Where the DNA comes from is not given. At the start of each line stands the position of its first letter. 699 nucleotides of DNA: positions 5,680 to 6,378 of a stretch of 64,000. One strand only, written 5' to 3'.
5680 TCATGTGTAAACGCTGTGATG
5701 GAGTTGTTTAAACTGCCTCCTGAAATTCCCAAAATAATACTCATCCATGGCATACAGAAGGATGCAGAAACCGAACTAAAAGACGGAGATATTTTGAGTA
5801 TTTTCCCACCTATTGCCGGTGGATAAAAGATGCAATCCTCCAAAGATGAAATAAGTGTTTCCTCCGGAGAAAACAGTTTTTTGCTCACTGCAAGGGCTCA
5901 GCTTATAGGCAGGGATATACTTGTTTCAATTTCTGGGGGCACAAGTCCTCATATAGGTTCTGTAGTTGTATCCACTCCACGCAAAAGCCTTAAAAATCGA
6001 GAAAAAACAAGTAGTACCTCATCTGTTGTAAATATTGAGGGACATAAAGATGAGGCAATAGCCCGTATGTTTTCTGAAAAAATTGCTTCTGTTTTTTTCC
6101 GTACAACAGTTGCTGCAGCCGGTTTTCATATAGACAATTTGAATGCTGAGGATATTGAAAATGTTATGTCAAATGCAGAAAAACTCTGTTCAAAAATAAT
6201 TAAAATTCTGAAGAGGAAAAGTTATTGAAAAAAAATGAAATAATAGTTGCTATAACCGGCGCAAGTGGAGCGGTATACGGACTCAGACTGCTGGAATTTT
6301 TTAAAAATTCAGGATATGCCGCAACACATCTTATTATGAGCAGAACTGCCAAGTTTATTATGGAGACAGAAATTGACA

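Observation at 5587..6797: MoaD/ThiS-like Gly-Gly protein and an unknown 132-aa protein translationally coupled to UbiX, with no UbiD or E1 enzyme nearby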

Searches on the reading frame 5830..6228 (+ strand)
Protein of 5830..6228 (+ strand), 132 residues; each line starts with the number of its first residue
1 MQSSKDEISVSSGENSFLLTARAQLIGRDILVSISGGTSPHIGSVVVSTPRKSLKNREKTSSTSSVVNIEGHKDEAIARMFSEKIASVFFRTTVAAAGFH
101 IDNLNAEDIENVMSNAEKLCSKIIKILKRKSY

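Call 3: search_protein_families(library=pfam, proteins=[window:5830-6228:+], max_evalue=1)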
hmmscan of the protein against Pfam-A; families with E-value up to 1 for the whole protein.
window:5830-6228:+ (132 aa): 4 families
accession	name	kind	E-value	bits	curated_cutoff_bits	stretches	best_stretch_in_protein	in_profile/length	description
PF21758.2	PAC_bac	-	4.1e-33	113.9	27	1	15-127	3-114/115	Bacterial proteasome assembling chaperone-like protein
PF12267.13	DUF3614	-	0.029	15.3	25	1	32-97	80-146/173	Protein of unknown function (DUF3614)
PF16093.10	PAC4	-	0.13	12.7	31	1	26-85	9-67/77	Proteasome assembly chaperone 4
PF21555.2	CCC_C_1st_pro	-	0.15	12.3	27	1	48-119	45-113/128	Prokaryotic cation-chloride cotransporter, C-terminal domain, 1st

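Call 4: search_protein_families(library=ncbifam, proteins=[window:5830-6228:+], max_evalue=1)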
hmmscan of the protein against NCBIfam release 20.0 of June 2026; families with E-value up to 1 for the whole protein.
window:5830-6228:+ (132 aa): 1 family
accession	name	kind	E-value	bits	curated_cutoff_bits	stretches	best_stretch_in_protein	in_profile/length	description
NF005876.0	PRK07823.1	equivalog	0.13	11.3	306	1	44-119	156-234/267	S-methyl-5'-thioadenosine phosphorylase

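Call 5: search_solved_structures(query=window:5830-6228:+, max_evalue=1, show_alignments=2)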
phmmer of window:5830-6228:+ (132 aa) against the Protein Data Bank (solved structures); distinct sequences matched with E-value up to 1: 4.
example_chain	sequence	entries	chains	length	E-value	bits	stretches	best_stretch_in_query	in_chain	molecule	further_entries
8p4w_A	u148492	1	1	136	3.4e-07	33.8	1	16-126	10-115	Protein LpdD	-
8pzh_A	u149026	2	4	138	3.4e-07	33.8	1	16-126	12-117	Protein LpdD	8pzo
8po5_A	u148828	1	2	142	3.6e-07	33.7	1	16-126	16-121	Protein LpdD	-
26vk_A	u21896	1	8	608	0.57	13.8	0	28-96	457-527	Dihydroxyacetone kinase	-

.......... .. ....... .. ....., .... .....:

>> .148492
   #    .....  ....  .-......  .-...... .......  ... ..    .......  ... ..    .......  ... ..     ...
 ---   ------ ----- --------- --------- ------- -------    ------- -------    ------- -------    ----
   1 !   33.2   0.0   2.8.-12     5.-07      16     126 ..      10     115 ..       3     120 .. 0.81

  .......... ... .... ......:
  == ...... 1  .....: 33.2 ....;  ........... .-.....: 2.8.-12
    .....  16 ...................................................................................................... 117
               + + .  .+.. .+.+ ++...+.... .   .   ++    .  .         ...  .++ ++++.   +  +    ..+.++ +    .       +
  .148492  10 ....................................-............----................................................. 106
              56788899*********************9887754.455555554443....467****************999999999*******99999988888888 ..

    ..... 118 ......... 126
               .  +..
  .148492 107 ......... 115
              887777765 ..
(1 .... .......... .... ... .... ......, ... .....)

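Call 12: find_encoding_contigs(protein=window:5830-6228:+, flank=10000, max_places=6)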
Protein window:5830-6228:+ (132 aa): 1 contig read that carries it; 1 place shown.
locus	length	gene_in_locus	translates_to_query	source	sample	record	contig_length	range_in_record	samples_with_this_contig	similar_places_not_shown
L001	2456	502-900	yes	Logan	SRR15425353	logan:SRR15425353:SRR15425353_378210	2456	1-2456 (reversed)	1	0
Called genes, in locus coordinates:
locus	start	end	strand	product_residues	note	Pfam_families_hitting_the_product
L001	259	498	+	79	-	PF02597:ThiS (weak)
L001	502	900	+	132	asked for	PF21758:LpdD_chaperone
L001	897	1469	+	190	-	PF02441:Flavoprotein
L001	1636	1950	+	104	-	-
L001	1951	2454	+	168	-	?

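Call 18: find_homologous_proteins(query=window:5830-6228:+, max_evalue=0.001)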
Query window:5830-6228:+ (132 aa): 26 proteins with E <= 0.001 among 54 candidates.
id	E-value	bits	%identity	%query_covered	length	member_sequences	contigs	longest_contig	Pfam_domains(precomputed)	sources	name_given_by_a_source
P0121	6.5e-75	266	100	100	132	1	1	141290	PF21758.3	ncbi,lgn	-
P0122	3.8e-42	161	65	98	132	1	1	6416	PF21758.3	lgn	-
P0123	1.4e-35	140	58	89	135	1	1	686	PF21758.3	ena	-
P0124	1.6e-33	133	55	92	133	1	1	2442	PF21758.3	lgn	-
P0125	1.0e-32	131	55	90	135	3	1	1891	PF21758.3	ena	-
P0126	1.2e-32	130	61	81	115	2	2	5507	PF21758.3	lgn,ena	-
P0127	2.2e-31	126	53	89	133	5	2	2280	PF21758.3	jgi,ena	-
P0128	2.5e-30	123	52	96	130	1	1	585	PF21758.3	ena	-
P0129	3.7e-30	122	52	94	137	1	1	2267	PF21758.3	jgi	jgi:gallate decarboxylase subunit D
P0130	9.2e-30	121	49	89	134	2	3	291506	PF21758.3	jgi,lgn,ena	-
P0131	1.1e-29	121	51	91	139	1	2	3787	PF21758.3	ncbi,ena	-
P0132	8.8e-29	118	50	93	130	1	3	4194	PF21758.3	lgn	-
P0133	1.3e-28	117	48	95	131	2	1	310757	PF21758.3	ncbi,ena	-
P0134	3.1e-28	116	48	91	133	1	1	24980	PF21758.3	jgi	jgi:gallate decarboxylase subunit D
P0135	4.1e-28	116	49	98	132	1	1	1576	PF21758.3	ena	-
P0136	7.0e-28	115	48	92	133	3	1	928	PF21758.3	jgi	-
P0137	9.8e-27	111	46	90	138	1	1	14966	PF21758.3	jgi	jgi:gallate decarboxylase subunit D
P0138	1.3e-25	108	45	92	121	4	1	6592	PF21758.3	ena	-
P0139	3.2e-25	106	43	89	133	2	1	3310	PF21758.3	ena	-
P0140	2.4e-24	104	48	84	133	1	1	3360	PF21758.3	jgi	-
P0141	3.8e-21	93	49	71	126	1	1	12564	PF21758.3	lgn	-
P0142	2.6e-19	87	44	81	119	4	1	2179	PF21758.3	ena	-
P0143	2.4e-18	84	42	89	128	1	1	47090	PF21758.3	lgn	-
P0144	9.9e-17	79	46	76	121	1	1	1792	PF21758.3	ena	-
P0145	8.9e-15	73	42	80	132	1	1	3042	PF21758.3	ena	-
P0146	2.4e-14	71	48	62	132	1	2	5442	PF21758.3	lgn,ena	-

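Call 22: find_related_loci(query=A2, collection=genome_contigs, flank=10000)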
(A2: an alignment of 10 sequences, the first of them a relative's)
Query A2 (132 aa) in genome_contigs; peptide patterns used: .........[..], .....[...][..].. (x = any residue, [..] = any of these).
80 stretches matched a pattern; 30 encode a relative of the query (tblastn E <= 1e-3); 30 distinct loci.
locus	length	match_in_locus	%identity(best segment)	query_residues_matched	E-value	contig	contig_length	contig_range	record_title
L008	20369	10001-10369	48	8-130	4e-37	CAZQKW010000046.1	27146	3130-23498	MAG TPA_asm: uncultured Thermodesulfobacteriota bacterium isolate binchicken_co107_87 genome assembly, contig: NODE_4397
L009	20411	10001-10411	46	2-132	3e-36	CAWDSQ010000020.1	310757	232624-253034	MAG: uncultured delta proteobacterium isolate MFD04716.bin.2.188 genome assembly, contig: contig_3883, whole genome shot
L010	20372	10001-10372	47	8-131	7e-36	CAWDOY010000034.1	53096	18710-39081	MAG: uncultured delta proteobacterium isolate MFD04716.bin.2.301 genome assembly, contig: contig_49279, whole genome sho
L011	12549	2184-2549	46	7-128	9e-36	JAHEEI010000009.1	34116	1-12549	MAG: Proteobacteria bacterium isolate Ww263 NODE_1431_length_34116_cov_3.933196, whole genome shotgun sequence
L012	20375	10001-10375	46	1-125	3e-35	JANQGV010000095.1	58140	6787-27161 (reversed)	MAG: Thermodesulfobacteriota bacterium isolate PL23b_bin.63 k99_2030278, whole genome shotgun sequence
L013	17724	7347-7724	48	1-124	7e-35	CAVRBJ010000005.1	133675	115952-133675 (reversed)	MAG: uncultured delta proteobacterium isolate MFD00032.bin.2.161 genome assembly, contig: contig_107047, whole genome sh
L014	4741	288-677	47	1-128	1e-34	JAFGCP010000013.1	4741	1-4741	MAG: Deltaproteobacteria bacterium isolate Zod_Metabat.1117 k87_290703, whole genome shotgun sequence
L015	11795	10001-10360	48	6-125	2e-33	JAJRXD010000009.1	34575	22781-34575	MAG: Deltaproteobacteria bacterium isolate Dive96_bin3.122 k141_454678, whole genome shotgun sequence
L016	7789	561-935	43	3-127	3e-32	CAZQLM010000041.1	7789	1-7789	MAG TPA_asm: uncultured archaeon isolate binchicken_co409_132 genome assembly, contig: NODE_1503_length_7789_cov_10.6388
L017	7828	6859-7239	46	1-124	3e-32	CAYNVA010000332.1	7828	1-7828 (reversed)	MAG TPA_asm: uncultured Thermodesulfobacteriota bacterium isolate binchicken_co255_249 genome assembly, contig: k141_566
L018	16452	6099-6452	52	11-128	2e-32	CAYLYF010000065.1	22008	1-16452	MAG TPA_asm: uncultured Thermodesulfobacteriota bacterium isolate binchicken_co47_113 genome assembly, contig: NODE_1556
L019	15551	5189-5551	45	8-128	6e-32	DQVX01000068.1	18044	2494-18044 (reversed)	MAG TPA_asm: Nanoarchaeota archaeon isolate SZUA-1535 k95_34429, whole genome shotgun sequence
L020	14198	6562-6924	45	8-128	4e-31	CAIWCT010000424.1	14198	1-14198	MAG: uncultured delta proteobacterium isolate AM-2014_bin-3252 genome assembly, contig: bin-3252:424/455, whole genome s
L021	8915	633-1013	48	1-128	3e-39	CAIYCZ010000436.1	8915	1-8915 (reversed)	MAG: uncultured delta proteobacterium isolate AlinenSedimentsD2_bin-0128 genome assembly, contig: bin-0128:436/635, whol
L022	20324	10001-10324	45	19-127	1e-25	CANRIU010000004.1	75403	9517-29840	MAG: uncultured Oscillospiraceae bacterium isolate Lapin-024__bin71 genome assembly, contig: Lapin-024__NODE_372_length_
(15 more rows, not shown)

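Call 54: find_encoding_contigs(protein=P0143, flank=6000, max_places=2)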
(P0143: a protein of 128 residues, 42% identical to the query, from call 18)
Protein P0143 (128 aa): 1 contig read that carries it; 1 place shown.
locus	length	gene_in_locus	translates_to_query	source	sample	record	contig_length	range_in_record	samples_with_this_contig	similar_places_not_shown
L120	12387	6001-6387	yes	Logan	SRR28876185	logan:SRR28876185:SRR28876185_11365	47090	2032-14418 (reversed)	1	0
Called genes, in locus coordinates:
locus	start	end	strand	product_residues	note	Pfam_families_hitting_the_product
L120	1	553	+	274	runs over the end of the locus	PF17848:Zn_ribbon_ACC, PF01039:Carboxyl_trans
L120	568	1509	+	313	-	PF03255:ACCA, PF01039:Carboxyl_trans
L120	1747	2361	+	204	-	PF01206:TusA, PF02635:DsrE (faint)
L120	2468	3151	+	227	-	-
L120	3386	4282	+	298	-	PF00528:BPD_transp_1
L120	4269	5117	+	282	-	PF00528:BPD_transp_1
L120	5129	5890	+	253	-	PF02463:SMC_N (weak), PF00005:ABC_tran, PF13304:AAA_21 (weak)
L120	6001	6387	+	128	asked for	PF21758:LpdD_chaperone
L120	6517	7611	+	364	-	PF01926:MMR_HSR1, PF06071:YchF-GTPase_C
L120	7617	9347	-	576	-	PF02538:Hydantoinase_B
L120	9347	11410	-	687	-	PF05378:Hydant_A_N, PF01968:Hydantoinase_A, PF19278:Hydant_A_C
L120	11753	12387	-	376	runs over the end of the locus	-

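Call 55: find_encoding_contigs(protein=P0141, flank=6000, max_places=2)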
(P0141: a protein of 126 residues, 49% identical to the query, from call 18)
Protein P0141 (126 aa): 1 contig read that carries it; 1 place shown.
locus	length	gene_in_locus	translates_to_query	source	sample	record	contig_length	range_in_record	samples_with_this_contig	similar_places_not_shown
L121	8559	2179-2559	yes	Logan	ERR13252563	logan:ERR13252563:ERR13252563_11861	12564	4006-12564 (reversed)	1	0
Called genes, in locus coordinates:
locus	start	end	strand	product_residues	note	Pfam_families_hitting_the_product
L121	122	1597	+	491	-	PF20695:UbiD_N, PF01977:UbiD, PF20696:UbiD_C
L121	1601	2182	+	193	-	PF02441:Flavoprotein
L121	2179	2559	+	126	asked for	PF21758:LpdD_chaperone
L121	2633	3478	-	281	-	PF00376:MerR, PF13411:MerR_1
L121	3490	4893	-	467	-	PF13727:CoA_binding_3, PF02397:Bac_transf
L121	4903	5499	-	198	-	PF00265:TK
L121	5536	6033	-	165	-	PF18988:DUF5721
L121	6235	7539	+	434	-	PF02127:Peptidase_M18, PF05343:Peptidase_M42 (faint)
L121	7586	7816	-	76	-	PF04023:FeoA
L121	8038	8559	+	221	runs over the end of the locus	-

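Call 62: search_protein_families(library=ncbifam, proteins=[L019:3901-5199:+, L019:5559-6740:+], max_evalue=0.00001)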
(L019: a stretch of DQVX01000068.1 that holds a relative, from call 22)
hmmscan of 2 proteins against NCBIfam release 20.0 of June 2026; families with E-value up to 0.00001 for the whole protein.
L019:3901-5199:+ (432 aa): 7 families
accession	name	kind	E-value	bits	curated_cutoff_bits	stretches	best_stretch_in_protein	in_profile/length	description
TIGR00148.1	TIGR00148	subfamily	4.1e-108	361.9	244.85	1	2-414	1-438/438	UbiD family decarboxylase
NF041204.1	VdcC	exception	2.8e-78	263.4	650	1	2-423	4-449/467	non-oxidative hydroxyarylic acid decarboxylases subunit C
TIGR03701.1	mena_SCO4490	equivalog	2e-36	125.7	495.9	1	4-397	1-424/433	menaquinone biosynthesis decarboxylase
NF008175.0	PRK10922.1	equivalog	7.1e-29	100.7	788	1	109-414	142-458/497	4-hydroxy-3-polyprenylbenzoate decarboxylase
TIGR02724.1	phenyl_P_beta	equivalog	1.6e-25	89.4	468.95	1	5-421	6-449/472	phenylphosphate carboxylase subunit beta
NF041219.1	BagN_FevL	exception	4.7e-17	61.7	1000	1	111-381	147-436/502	bagremycin/ferroverdin biosynthesis UbiD family decarboxylase BagN/FevL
TIGR02723.1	phenyl_P_alpha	equivalog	7.3e-09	34.7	564.6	1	4-397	12-424/485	phenylphosphate carboxylase subunit alpha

L019:5559-6740:+ (393 aa): 1 family
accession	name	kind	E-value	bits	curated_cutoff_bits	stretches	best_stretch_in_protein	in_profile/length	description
NF051439.1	C3LHypDHLhpIPSEAE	equivalog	1.1e-70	238.7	700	1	2-383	145-536/555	cis-3-hydroxy-L-proline dehydratase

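Call 69: search_protein_representatives(alignment_id=A1)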
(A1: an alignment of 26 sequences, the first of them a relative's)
Query: 26 sequences, 131 profile positions. Proteins with E-value up to 0.001 (for the whole library): 1790; up to 1e-10: 1119; up to 1e-30: 87. The best 150 are listed.
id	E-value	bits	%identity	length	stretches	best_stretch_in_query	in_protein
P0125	1.4e-53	196.0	-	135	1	2-129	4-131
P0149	4.0e-49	181.6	-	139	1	6-128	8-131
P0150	6.0e-42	158.4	-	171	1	7-128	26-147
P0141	2.5e-40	153.2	-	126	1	7-127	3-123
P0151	4.0e-39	149.3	-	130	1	8-129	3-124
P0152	1.3e-38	147.5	-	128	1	8-127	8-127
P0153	2.4e-38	146.7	-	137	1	9-126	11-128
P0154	5.3e-38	145.6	-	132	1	8-129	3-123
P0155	5.8e-38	145.5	-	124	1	9-129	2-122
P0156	5.6e-37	142.3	-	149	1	8-124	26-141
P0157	1.1e-36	141.4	-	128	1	6-128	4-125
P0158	1.2e-36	141.2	-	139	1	8-128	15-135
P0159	3.9e-36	139.6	-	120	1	10-124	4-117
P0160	4.0e-36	139.5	-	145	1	10-123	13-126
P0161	4.3e-36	139.5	-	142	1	24-129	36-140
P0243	3.7e-30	120.2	-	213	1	8-128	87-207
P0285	2.6e-28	114.3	-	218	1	9-128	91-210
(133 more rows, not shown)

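Call 71: find_encoding_contigs(protein=P0243, flank=8000, max_places=4)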
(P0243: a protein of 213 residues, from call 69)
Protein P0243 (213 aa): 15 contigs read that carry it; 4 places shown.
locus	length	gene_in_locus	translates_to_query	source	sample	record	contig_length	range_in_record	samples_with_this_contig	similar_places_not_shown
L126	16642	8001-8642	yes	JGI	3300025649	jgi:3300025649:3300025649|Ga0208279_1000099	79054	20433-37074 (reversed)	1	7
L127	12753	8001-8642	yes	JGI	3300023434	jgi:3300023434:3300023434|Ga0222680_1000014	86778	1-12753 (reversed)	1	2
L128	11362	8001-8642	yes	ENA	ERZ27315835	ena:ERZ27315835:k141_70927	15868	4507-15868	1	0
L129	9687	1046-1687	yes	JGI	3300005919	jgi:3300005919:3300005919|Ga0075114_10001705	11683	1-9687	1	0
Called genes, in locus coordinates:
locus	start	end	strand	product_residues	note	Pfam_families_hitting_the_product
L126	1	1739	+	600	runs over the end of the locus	PF03924:CHASE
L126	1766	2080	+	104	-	PF09723:Zn_ribbon_8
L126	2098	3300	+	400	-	-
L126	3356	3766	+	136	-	-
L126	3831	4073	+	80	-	PF21742:DUF6868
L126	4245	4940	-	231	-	-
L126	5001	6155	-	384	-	PF07497:Rho_RNA_bind, PF00006:ATP-synt_ab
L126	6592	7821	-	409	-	PF02515:CoA_transf_3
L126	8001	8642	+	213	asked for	PF21758:LpdD_chaperone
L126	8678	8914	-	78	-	-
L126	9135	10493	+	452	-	PF00209:SNF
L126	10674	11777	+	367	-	PF01641:SelR, PF01625:PMSR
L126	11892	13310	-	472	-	PF00535:Glycos_transf_2, PF10111:Glyco_tranf_2_2, PF13641:Glyco_tranf_2_3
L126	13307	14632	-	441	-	PF03559:Hexose_dehydrat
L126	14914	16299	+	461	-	PF05140:ResB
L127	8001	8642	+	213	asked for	PF21758:LpdD_chaperone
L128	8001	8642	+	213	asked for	PF21758:LpdD_chaperone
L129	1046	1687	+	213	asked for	PF21758:LpdD_chaperone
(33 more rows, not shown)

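Call 73: find_homologous_proteins(query=P0243, max_evalue=0.00001)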
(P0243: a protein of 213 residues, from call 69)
Query P0243 (213 aa): 33 proteins with E <= 0.00001 among 748 candidates.
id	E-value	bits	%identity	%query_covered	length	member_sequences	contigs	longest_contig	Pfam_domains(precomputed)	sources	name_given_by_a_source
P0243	1.4e-134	465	100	100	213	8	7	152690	PF21758.3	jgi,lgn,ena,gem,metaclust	metaclust:\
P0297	4.4e-120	417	89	100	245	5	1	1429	PF21758.3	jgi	-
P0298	4.4e-117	407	89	100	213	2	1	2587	PF21758.3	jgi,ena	-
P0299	1.7e-116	405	89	100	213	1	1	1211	PF21758.3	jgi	jgi:molybdopterin converting factor small subunit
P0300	1.0e-106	373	81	100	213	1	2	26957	PF21758.3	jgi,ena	-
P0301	2.3e-100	353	77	100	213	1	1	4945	PF21758.3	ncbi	-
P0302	7.2e-90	318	70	99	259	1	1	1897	PF02597.27,PF21758.3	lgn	-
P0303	3.5e-83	297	66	100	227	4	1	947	PF21758.3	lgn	-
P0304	5.2e-83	296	66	99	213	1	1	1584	PF02597.27,PF21758.3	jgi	jgi:molybdopterin converting factor small subunit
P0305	1.7e-82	294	70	100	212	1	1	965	PF02597.27,PF21758.3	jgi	jgi:hypothetical protein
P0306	1.4e-62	229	89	57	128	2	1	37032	PF21758.3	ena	-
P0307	2.5e-61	225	87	57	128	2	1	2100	PF21758.3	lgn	-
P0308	8.5e-61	223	86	57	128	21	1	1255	PF21758.3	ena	-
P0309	1.1e-60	223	83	60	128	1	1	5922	PF21758.3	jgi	-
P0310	2.5e-60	222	83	60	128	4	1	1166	PF21758.3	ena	-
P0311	1.5e-59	219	81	59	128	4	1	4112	PF21758.3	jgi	jgi:hypothetical protein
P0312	4.7e-59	218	84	57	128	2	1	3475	PF21758.3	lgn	-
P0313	1.7e-58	216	81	60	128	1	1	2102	PF21758.3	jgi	jgi:hypothetical protein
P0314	6.4e-54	201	79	57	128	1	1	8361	PF21758.3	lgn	-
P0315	2.6e-53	199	76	58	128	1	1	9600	PF21758.3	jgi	jgi:hypothetical protein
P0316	4.0e-50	189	71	57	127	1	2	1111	PF21758.3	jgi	jgi:hypothetical protein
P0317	4.8e-50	188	72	60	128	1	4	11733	PF21758.3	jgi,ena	-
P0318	7.7e-50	188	74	56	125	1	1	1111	PF21758.3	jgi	jgi:gallate decarboxylase subunit D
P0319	1.4e-49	187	70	57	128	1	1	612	PF21758.3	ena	-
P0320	2.1e-48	183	77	53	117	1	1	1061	PF21758.3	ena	-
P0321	2.5e-47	179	69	57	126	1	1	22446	PF21758.3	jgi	-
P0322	3.4e-47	179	69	57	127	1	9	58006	PF16093.11,PF21758.3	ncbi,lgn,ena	-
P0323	4.8e-47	178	68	57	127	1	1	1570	PF21758.3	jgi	jgi:hypothetical protein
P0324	2.1e-46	176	69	57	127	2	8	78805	PF21758.3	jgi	jgi:gallate decarboxylase subunit D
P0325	5.7e-46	175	70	57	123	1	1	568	PF21758.3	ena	-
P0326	1.7e-44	170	67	55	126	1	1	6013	PF21758.3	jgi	-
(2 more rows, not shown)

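Call 75: predict_structure(alignment_id=A1)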
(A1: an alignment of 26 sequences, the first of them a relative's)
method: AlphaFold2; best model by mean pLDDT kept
length: 132 residues; sequences in the alignment: 26
mean_pLDDT: 92.9   pTM: 0.87
mean pLDDT of the five models: 92.9, 92.7, 91.9, 91.3, 89.9
residues with pLDDT >= 90: 111; 70-90: 14; 50-70: 3; < 50: 4
segments of 3 or more residues with pLDDT < 50: 1-3
pLDDT, mean of each block of 10 residues (from residue 1): 73 96 96 95 97 88 94 95 97 97 95 97 95 57
secondary structure, 60 per line:
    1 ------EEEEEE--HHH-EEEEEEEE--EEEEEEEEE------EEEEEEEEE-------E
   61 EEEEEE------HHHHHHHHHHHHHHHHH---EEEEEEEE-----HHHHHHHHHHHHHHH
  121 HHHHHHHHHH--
elements in order: E7-12 E19-26 E29-37 E44-52 E60-66 H73-89 E93-100 H106-130
